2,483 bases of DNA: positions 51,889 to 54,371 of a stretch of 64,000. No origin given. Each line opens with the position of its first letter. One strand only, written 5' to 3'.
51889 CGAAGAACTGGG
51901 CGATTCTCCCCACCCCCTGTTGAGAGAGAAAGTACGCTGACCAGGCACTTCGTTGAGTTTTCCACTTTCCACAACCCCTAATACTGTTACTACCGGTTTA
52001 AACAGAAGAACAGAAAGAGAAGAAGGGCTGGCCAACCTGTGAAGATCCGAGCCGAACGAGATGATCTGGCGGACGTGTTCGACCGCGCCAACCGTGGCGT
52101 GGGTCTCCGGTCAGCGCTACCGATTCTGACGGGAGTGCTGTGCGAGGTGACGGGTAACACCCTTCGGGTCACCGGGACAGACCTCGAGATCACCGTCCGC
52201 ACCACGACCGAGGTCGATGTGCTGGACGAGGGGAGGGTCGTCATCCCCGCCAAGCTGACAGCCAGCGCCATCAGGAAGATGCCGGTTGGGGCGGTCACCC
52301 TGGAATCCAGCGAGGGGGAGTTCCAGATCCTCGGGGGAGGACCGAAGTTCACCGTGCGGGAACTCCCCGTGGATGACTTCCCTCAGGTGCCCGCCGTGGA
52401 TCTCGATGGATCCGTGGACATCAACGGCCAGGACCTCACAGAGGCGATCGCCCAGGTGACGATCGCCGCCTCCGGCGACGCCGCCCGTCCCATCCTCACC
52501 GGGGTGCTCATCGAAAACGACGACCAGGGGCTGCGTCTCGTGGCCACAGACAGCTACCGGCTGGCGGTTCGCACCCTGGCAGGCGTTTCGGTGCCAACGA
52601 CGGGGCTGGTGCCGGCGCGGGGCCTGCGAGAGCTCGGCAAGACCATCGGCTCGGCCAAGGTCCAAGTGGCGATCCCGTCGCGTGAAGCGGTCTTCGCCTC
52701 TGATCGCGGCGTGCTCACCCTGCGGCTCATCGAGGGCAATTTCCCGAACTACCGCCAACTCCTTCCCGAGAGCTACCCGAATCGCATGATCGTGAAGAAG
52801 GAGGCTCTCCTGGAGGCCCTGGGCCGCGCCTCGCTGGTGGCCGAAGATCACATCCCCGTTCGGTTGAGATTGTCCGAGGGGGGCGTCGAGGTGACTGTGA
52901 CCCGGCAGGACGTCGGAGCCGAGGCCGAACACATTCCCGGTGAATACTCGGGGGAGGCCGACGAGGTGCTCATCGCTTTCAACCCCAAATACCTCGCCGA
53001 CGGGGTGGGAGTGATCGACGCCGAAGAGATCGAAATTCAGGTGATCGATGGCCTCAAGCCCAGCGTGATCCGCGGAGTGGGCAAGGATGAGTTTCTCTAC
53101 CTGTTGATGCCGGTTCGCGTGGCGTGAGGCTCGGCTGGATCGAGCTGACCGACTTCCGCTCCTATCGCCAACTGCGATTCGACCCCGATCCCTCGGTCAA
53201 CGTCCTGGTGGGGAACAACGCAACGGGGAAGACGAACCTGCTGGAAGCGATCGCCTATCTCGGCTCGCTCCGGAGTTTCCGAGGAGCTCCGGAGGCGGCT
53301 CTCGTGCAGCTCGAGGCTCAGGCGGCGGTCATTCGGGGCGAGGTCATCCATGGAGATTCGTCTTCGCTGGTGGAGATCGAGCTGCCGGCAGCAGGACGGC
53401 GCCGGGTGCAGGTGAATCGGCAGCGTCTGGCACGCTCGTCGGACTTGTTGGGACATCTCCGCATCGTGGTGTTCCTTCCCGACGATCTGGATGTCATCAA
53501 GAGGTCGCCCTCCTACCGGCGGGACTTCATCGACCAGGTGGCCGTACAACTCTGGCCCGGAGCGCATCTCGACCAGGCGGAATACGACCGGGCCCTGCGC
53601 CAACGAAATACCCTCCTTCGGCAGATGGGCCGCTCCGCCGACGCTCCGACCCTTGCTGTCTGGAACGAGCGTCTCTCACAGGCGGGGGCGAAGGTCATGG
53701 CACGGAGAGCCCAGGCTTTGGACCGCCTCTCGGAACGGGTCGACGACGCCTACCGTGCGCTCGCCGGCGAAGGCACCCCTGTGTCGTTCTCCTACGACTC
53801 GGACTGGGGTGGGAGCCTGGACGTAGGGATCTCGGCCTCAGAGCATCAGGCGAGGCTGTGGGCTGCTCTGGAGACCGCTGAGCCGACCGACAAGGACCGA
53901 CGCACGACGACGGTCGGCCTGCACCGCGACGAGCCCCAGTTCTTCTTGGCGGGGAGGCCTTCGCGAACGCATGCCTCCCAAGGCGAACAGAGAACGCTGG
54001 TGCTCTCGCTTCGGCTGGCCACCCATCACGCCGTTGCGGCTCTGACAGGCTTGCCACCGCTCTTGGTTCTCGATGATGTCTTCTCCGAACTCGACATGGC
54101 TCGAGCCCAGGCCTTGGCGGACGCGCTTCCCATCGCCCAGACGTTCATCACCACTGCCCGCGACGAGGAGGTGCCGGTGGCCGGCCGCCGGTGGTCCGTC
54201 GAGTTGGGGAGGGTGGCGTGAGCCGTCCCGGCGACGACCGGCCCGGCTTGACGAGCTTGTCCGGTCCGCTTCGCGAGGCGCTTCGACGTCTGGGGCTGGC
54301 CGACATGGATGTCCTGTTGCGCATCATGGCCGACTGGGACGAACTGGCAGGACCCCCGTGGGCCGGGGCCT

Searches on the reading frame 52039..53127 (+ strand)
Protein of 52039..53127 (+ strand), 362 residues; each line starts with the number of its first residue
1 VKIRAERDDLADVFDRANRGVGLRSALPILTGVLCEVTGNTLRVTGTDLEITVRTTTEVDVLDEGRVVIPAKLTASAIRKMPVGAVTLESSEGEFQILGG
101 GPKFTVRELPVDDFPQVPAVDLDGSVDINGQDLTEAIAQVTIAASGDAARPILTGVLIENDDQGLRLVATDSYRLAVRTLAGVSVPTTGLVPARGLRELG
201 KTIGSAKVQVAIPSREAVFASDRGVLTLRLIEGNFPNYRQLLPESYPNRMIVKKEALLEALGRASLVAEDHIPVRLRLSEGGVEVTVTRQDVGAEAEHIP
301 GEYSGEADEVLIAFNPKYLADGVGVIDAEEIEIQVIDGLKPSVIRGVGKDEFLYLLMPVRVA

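Call 6: search_protein_families(library=pfam, proteins=[window:52039-53127:+])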
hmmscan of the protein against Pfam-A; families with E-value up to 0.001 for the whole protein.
window:52039-53127:+ (362 aa): 3 families
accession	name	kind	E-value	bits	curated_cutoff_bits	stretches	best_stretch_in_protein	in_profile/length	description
PF00712.24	DNA_pol3_beta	-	1.5e-30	106.2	24.4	2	1-118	1-120/120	DNA polymerase III beta subunit, N-terminal domain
PF02767.21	DNA_pol3_beta_2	-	6.8e-29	100.9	27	2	128-237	2-116/116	DNA polymerase III beta subunit, central domain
PF02768.20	DNA_pol3_beta_3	-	8.5e-25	87.4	27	1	239-360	1-121/121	DNA polymerase III beta subunit, C-terminal domain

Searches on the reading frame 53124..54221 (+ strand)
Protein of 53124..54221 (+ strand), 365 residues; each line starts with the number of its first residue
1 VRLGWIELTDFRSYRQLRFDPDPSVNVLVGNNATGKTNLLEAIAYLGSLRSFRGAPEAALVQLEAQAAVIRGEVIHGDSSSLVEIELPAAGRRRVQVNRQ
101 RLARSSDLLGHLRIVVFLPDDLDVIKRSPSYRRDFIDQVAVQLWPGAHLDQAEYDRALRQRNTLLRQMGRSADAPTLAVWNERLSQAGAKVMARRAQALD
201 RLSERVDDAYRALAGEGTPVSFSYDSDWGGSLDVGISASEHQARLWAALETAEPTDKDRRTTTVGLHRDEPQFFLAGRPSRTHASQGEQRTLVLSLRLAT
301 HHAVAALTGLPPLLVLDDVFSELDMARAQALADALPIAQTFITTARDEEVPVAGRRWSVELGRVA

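Call 6: search_protein_families(library=pfam, proteins=[window:53124-54221:+])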
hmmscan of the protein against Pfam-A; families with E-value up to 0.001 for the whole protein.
window:53124-54221:+ (365 aa): 4 families
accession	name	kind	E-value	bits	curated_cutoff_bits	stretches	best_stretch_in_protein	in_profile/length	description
PF02463.25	SMC_N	-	2.5e-19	70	40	1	6-353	5-205/220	RecF/RecN/SMC N terminal domain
PF13304.12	AAA_21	-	2e-08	35.1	27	1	25-82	1-49/304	AAA domain, putative AbiEii toxin, Type IV TA system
PF13476.12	AAA_23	-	2.1e-08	35.5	27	1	6-46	2-42/201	AAA domain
PF13175.12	AAA_15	-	1.7e-07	31.6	32.1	1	1-47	1-47/374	AAA ATPase domain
